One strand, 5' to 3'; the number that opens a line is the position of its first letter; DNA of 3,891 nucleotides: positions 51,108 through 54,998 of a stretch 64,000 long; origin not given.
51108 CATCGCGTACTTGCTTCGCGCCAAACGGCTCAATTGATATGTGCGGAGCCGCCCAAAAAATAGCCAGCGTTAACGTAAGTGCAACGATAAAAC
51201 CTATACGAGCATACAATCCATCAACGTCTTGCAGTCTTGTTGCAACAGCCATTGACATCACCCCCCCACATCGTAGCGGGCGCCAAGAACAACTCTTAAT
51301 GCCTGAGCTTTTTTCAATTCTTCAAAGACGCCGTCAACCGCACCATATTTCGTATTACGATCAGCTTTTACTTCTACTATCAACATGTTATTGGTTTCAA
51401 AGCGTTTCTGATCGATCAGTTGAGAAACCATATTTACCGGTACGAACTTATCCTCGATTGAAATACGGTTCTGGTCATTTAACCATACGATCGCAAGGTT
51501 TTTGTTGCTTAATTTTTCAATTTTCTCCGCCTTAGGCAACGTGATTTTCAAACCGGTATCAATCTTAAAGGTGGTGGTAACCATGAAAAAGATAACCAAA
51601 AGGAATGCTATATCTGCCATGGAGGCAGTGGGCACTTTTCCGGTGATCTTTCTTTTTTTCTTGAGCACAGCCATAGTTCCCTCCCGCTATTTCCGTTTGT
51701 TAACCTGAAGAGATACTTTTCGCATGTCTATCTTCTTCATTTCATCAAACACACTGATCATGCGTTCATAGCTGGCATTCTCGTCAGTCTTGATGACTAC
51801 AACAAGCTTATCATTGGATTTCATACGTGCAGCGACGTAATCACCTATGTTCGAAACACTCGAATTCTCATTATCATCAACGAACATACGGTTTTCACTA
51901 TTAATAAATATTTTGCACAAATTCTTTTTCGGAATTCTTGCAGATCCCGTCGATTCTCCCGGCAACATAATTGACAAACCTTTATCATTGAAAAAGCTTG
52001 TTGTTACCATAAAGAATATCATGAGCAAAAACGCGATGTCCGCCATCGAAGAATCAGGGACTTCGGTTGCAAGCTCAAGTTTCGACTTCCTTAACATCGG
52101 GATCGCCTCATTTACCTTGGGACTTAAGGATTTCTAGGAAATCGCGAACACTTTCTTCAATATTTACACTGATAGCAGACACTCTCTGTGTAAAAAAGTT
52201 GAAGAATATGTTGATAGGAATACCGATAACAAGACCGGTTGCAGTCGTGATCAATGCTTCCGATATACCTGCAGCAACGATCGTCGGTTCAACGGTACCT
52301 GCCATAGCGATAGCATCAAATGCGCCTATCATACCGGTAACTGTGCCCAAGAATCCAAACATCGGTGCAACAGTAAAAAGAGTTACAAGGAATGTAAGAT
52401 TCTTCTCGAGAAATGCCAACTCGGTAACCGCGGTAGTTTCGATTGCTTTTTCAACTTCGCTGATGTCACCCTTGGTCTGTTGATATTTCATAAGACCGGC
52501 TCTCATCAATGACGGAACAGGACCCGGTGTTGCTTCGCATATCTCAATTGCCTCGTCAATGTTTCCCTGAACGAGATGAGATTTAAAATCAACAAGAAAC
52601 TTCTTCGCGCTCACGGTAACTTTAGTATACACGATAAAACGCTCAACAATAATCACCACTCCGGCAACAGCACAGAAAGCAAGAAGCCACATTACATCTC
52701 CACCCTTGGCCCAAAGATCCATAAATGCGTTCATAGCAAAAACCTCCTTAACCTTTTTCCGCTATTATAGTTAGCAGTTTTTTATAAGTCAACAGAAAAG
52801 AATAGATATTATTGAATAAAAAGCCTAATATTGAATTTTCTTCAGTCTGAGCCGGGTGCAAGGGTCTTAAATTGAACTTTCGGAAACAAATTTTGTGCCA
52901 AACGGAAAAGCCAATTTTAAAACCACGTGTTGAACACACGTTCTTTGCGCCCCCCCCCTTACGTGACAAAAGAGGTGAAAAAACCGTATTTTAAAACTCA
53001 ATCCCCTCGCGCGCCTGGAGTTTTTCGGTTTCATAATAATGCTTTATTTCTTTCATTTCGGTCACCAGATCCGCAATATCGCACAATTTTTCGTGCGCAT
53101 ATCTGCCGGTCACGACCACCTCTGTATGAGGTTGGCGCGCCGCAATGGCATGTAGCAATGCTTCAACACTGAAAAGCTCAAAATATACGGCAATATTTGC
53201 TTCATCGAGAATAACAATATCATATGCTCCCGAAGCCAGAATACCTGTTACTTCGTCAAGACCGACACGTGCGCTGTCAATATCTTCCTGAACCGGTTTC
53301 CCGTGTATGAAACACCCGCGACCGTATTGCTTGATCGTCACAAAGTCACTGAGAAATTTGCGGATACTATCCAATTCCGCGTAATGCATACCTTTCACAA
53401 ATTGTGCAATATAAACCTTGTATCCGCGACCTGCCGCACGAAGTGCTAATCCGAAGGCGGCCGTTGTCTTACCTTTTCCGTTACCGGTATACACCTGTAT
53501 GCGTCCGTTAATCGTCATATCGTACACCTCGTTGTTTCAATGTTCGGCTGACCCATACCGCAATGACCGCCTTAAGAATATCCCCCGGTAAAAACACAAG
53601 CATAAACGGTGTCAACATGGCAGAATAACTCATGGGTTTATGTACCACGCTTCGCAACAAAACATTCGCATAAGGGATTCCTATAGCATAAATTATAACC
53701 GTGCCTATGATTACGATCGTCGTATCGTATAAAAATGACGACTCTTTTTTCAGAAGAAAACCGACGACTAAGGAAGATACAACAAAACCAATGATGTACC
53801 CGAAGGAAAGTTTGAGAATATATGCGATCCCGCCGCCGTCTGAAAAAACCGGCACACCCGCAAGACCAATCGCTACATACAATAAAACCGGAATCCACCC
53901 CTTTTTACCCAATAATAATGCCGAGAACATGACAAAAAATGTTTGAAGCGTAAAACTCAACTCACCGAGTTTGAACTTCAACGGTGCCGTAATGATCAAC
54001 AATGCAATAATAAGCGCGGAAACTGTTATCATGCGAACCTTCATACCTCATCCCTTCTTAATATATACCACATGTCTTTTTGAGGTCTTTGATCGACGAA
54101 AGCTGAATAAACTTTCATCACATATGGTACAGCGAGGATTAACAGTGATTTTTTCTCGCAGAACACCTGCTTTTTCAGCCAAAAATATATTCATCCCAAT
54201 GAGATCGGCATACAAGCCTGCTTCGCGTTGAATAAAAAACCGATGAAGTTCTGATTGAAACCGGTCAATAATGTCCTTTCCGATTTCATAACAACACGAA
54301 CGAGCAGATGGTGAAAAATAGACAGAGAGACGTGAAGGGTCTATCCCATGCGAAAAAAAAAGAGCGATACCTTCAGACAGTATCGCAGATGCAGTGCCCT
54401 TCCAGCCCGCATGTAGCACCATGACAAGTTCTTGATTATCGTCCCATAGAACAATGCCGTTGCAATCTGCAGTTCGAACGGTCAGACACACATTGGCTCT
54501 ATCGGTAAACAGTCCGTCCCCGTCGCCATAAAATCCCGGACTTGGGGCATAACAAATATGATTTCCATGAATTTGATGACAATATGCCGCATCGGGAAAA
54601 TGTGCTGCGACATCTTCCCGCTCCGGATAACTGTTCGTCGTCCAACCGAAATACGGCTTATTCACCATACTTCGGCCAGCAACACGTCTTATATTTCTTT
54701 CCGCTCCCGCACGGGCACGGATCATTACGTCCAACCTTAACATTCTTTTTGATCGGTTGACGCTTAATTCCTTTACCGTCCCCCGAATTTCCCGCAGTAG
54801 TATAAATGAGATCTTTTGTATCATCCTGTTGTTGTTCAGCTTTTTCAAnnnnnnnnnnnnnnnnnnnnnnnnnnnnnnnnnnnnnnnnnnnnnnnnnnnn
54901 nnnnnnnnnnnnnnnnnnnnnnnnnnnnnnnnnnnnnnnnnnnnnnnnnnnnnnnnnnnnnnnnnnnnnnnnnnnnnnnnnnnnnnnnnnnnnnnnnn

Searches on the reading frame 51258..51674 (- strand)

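Call 44: search_protein_families(library=pfam, proteins=[window:51258-51674:-], max_evalue=0.0001)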
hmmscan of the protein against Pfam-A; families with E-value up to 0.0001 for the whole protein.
window:51258-51674:- (138 aa): 1 family
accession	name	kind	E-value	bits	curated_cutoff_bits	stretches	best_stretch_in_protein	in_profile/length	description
PF02472.21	ExbD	-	3.6e-22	79.2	25.4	1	13-131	7-124/128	Biopolymer transport protein ExbD/TolR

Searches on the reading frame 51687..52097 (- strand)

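Call 45: search_protein_families(library=pfam, proteins=[window:51687-52097:-], max_evalue=0.0001)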
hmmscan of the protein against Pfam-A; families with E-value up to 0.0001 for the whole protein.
window:51687-52097:- (136 aa): 1 family
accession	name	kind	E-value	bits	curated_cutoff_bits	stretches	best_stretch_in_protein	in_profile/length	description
PF02472.21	ExbD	-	1.9e-24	86.6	25.4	1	11-133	6-126/128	Biopolymer transport protein ExbD/TolR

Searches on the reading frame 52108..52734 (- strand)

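Call 45: search_protein_families(library=pfam, proteins=[window:52108-52734:-], max_evalue=0.0001)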
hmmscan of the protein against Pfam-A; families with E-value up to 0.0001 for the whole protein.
window:52108-52734:- (208 aa): 1 family
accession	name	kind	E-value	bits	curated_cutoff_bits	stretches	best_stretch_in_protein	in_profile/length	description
PF01618.21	MotA_ExbB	-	3.1e-30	105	22.9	1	75-193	8-126/127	MotA/TolQ/ExbB proton channel family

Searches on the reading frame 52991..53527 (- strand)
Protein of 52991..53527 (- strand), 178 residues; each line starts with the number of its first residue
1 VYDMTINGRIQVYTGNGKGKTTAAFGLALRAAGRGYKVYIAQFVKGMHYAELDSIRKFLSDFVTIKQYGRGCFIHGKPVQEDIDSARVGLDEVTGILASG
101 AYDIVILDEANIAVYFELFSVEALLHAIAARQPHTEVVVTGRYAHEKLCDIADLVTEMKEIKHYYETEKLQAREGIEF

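Call 45: search_protein_families(library=pfam, proteins=[window:52991-53527:-], max_evalue=0.0001)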
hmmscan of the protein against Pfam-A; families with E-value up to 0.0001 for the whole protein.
window:52991-53527:- (178 aa): 1 family
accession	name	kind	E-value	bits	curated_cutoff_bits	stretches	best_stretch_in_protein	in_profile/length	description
PF02572.21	CobA_CobO_BtuR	-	2.4e-60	204.1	25.7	1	7-178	2-172/172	ATP:corrinoid adenosyltransferase BtuR/CobO/CobP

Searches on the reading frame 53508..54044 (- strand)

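Call 45: search_protein_families(library=pfam, proteins=[window:53508-54044:-], max_evalue=0.0001)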
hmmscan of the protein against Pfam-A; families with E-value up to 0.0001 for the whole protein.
window:53508-54044:- (178 aa): 1 family
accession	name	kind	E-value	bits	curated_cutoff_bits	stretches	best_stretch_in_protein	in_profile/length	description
PF02632.19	BioY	-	2.6e-35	121.9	25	1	28-170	3-139/140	BioY family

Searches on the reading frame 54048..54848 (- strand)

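Call 45: search_protein_families(library=pfam, proteins=[window:54048-54848:-], max_evalue=0.0001)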
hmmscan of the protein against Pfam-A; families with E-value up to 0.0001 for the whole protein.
window:54048-54848:- (266 aa): 1 family
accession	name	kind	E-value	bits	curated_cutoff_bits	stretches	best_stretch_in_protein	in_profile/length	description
PF02578.20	Cu-oxidase_4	-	1.5e-39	136.3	22.9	1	85-255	44-229/238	Multi-copper polyphenol oxidoreductase laccase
